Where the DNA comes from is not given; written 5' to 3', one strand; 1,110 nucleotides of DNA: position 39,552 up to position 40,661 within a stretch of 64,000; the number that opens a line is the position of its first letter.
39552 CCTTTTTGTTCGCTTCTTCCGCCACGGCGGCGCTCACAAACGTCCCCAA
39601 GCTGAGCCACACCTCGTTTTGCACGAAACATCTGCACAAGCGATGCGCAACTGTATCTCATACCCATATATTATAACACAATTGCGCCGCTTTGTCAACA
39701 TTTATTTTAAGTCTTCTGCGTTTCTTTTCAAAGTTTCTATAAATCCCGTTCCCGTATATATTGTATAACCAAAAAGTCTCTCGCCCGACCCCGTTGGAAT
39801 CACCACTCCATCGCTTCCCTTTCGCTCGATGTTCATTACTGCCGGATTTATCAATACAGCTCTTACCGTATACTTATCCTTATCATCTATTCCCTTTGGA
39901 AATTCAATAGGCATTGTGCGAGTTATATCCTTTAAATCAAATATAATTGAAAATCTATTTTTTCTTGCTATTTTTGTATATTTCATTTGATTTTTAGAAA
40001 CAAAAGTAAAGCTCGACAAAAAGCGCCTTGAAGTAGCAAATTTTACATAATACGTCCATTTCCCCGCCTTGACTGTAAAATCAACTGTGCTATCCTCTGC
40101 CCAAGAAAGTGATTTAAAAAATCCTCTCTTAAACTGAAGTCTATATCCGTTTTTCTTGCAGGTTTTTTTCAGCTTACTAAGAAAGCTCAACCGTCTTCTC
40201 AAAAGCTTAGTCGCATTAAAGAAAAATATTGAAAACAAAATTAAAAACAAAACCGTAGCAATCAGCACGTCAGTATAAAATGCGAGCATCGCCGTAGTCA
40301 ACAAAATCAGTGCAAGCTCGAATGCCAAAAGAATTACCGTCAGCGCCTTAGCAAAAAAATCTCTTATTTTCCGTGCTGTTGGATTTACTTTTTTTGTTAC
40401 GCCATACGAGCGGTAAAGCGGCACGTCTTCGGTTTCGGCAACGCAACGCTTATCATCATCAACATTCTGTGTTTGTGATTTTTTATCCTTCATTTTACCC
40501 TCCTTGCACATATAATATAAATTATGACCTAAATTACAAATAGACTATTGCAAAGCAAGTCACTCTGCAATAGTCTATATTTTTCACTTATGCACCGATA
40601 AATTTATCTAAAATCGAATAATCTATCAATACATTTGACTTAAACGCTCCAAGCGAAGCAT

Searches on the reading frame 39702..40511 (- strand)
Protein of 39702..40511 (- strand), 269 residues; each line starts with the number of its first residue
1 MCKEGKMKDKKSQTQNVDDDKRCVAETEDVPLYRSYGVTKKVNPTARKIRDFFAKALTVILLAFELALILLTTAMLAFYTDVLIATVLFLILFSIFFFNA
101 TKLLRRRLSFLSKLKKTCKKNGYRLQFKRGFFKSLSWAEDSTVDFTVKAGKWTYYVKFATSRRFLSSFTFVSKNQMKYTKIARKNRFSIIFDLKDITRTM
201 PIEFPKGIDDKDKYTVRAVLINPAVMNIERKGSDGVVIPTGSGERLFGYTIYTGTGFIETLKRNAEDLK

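Call 5: search_protein_families(library=pfam, proteins=[window:39702-40511:-], max_evalue=0.1)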
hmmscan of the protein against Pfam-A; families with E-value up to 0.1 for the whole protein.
window:39702-40511:- (269 aa): 0 families

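Call 7: search_protein_families(library=ncbifam, proteins=[window:39702-40511:-], max_evalue=1)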
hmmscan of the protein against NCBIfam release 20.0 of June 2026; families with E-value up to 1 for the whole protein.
window:39702-40511:- (269 aa): 3 families
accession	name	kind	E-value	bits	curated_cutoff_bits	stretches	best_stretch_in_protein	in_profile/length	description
TIGR03062.1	pip_yhgE_Cterm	subfamily_domain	0.021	14.5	102.2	1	40-105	51-118/208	YhgE/Pip family protein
TIGR03340.1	phn_DUF6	hypoth_equivalog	0.021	14.5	288.15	1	39-109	200-270/281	phosphonate utilization associated putative membrane protein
NF045742.1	MPN163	equivalog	0.023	14.9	100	1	49-100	51-102/154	MPN163 family protein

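Call 15: search_protein_families(library=padloc, proteins=[window:39702-40511:-], max_evalue=0.1)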
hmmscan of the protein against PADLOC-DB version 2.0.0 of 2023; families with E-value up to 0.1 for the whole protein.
window:39702-40511:- (269 aa): 0 families
